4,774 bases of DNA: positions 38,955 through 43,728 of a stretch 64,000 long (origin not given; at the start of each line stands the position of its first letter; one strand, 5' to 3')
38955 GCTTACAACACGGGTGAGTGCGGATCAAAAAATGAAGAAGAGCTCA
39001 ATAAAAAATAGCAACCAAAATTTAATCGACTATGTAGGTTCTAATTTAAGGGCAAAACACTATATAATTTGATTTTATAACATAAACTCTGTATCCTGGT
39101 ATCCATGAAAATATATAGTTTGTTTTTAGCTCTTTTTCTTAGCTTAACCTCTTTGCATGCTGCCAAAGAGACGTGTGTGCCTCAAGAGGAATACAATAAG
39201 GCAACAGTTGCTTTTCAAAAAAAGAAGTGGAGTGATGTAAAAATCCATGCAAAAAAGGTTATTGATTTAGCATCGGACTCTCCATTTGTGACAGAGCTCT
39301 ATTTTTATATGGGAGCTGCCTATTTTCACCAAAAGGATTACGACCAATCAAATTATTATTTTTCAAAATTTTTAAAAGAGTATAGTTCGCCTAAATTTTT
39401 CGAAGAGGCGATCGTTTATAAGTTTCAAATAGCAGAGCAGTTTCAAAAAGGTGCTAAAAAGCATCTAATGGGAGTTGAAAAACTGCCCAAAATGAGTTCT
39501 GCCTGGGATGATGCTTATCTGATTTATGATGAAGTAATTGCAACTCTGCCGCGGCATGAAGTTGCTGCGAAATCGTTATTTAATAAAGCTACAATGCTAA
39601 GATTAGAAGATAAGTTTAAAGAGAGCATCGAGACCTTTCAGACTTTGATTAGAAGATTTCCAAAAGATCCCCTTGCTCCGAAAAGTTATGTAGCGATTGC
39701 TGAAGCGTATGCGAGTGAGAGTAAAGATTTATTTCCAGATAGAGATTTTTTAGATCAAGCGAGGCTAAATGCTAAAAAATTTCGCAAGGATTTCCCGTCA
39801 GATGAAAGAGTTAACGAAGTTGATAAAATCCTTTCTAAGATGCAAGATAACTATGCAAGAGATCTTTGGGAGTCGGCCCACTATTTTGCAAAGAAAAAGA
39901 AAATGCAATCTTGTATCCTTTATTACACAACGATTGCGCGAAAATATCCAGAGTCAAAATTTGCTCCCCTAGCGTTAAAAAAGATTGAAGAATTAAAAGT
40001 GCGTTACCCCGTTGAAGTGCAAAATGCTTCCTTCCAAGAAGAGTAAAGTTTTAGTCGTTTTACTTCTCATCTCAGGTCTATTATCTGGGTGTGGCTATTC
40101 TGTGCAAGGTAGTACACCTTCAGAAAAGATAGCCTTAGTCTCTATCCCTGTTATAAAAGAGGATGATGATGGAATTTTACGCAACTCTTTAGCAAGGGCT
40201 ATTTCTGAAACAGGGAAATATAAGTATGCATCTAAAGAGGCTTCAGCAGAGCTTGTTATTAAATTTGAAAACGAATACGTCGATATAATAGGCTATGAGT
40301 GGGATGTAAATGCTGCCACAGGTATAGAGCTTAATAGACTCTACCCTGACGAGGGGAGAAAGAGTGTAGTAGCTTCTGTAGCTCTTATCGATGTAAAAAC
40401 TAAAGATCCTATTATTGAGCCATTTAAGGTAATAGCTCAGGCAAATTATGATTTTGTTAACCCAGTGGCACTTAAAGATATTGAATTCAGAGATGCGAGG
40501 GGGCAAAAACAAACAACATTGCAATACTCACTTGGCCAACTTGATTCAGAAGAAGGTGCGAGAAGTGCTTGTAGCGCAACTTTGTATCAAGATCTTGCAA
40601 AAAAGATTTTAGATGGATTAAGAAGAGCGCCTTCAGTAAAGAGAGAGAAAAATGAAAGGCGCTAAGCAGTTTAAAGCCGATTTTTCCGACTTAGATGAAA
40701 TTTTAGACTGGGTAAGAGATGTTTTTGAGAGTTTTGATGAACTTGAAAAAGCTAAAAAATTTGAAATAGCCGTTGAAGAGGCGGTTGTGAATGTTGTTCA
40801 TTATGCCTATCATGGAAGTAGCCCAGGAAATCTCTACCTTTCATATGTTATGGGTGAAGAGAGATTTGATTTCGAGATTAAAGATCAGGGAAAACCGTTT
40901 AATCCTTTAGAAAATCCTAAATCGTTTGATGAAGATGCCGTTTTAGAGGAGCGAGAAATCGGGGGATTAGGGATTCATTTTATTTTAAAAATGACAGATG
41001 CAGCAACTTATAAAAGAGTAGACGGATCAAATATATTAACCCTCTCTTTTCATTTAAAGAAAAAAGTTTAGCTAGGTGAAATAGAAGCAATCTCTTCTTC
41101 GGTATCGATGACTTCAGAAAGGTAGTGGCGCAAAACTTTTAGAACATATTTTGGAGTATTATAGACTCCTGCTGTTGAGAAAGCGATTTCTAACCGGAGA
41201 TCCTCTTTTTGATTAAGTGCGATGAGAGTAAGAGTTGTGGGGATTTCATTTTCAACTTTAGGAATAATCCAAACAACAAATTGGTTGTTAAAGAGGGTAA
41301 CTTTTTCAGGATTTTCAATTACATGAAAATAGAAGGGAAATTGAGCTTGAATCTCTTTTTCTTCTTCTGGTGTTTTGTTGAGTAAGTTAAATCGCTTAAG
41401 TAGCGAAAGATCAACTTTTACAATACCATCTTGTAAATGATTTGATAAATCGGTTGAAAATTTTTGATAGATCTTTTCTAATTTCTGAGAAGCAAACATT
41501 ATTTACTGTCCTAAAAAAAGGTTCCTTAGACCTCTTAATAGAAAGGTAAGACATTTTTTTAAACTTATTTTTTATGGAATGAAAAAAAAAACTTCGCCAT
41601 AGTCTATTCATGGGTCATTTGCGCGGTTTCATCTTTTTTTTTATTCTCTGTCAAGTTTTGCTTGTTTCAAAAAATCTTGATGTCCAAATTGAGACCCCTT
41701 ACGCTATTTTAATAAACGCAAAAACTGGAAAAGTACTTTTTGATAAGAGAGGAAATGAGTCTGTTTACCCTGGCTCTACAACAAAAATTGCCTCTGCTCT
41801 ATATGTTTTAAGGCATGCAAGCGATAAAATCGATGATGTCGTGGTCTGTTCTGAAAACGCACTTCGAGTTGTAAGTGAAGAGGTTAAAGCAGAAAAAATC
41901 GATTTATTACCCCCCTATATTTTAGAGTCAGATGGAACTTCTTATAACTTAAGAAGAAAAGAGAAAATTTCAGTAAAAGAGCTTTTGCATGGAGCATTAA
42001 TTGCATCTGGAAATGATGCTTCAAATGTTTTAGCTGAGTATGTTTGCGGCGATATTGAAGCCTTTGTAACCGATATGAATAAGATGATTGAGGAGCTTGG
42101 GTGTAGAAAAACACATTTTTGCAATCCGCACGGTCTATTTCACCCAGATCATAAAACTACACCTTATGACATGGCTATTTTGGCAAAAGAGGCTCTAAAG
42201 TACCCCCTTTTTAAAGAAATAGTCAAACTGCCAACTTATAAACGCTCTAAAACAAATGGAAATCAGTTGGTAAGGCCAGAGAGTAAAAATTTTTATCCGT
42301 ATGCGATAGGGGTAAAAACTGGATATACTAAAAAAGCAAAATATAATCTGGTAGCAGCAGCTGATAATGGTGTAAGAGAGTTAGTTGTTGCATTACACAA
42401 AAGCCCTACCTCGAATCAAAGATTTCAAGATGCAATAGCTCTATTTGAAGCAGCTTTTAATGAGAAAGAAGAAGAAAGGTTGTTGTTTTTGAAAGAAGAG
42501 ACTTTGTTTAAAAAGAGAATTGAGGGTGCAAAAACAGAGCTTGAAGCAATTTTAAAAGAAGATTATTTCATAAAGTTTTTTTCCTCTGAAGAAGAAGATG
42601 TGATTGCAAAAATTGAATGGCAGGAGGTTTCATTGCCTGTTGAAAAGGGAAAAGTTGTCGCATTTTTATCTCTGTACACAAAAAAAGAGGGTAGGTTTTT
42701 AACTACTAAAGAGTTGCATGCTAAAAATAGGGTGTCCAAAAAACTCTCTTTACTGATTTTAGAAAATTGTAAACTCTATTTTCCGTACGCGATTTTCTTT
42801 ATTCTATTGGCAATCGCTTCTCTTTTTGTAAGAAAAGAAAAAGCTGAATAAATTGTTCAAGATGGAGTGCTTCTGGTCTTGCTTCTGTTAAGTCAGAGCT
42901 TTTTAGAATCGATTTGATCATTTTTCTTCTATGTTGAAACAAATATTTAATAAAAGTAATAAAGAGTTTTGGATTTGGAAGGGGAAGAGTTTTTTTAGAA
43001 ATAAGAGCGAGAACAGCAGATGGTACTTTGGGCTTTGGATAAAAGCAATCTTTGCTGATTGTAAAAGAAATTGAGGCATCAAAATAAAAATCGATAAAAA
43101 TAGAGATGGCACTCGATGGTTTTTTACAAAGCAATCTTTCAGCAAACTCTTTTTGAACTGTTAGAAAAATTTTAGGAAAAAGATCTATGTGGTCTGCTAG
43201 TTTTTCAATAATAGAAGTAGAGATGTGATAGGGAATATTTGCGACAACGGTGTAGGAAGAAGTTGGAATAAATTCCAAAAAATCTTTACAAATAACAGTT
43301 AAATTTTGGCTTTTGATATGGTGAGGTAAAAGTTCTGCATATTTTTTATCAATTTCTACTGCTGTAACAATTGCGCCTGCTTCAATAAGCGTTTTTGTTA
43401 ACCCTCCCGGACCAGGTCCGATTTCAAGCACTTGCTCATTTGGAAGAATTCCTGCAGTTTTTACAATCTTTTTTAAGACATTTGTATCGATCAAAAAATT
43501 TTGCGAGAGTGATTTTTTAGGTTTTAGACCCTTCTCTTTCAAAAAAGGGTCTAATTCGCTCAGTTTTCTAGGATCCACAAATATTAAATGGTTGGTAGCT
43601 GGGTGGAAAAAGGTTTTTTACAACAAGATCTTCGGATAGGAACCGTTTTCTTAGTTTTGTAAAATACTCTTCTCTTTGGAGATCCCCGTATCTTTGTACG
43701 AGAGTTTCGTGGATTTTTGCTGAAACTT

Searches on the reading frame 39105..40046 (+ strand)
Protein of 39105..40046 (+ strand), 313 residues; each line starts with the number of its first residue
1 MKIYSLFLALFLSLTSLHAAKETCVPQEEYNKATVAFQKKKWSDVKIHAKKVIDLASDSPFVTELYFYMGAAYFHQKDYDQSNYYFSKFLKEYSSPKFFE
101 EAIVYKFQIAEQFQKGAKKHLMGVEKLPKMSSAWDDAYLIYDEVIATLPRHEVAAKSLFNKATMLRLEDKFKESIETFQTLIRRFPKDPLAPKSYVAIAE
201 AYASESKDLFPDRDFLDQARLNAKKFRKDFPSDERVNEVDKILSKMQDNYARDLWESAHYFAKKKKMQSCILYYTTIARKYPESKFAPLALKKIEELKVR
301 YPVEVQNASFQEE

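Call 80: search_protein_families(library=pfam, proteins=[window:39105-40046:+], max_evalue=0.00001)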
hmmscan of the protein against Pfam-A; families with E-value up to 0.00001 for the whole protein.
window:39105-40046:+ (313 aa): 3 families
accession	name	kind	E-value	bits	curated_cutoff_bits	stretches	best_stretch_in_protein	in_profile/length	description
PF07719.23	TPR_2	-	7.4e-10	38.6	27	0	64-93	2-31/34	Tetratricopeptide repeat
PF13174.12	TPR_6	-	3.9e-09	37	26.3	0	66-94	3-31/33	Tetratricopeptide repeat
PF00515.34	TPR_1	-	1.5e-06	28.2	27.8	0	64-81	2-19/34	Tetratricopeptide repeat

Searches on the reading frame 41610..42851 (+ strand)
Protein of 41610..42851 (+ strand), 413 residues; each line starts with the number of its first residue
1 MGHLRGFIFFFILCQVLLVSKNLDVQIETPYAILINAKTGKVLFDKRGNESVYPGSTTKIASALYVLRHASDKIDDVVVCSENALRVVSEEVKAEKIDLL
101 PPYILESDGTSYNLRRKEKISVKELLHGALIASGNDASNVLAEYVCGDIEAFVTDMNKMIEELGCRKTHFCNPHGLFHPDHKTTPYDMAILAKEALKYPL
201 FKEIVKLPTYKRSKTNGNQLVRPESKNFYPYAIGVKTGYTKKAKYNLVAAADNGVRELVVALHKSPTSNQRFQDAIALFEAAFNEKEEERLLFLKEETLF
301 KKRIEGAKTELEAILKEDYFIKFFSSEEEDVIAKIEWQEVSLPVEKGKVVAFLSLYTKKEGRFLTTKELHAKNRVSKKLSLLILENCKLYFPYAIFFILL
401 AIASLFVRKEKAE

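Call 80: search_protein_families(library=pfam, proteins=[window:41610-42851:+], max_evalue=0.00001)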
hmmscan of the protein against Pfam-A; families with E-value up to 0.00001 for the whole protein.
window:41610-42851:+ (413 aa): 2 families
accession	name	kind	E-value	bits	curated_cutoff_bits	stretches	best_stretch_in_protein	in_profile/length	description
PF00768.25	Peptidase_S11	-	8.4e-43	147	27.6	1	26-259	9-231/239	D-alanyl-D-alanine carboxypeptidase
PF13354.11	Beta-lactamase2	-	1.4e-08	34.8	22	1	36-189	6-140/214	Beta-lactamase enzyme family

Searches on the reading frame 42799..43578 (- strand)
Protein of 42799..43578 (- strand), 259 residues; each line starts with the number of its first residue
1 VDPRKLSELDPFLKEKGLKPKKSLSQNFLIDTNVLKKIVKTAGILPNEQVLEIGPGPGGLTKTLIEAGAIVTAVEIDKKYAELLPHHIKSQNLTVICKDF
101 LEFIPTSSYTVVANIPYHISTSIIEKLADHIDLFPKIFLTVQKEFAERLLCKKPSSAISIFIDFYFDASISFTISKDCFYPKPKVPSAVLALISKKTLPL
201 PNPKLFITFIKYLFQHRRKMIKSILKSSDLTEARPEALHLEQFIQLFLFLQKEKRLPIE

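Call 80: search_protein_families(library=pfam, proteins=[window:42799-43578:-], max_evalue=0.00001)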
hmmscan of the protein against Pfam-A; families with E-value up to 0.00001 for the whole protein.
window:42799-43578:- (259 aa): 1 family
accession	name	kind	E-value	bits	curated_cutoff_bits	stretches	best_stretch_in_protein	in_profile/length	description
PF00398.26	RrnaAD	-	1.6e-48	165.5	24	1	19-228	3-226/263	Ribosomal RNA adenine dimethylase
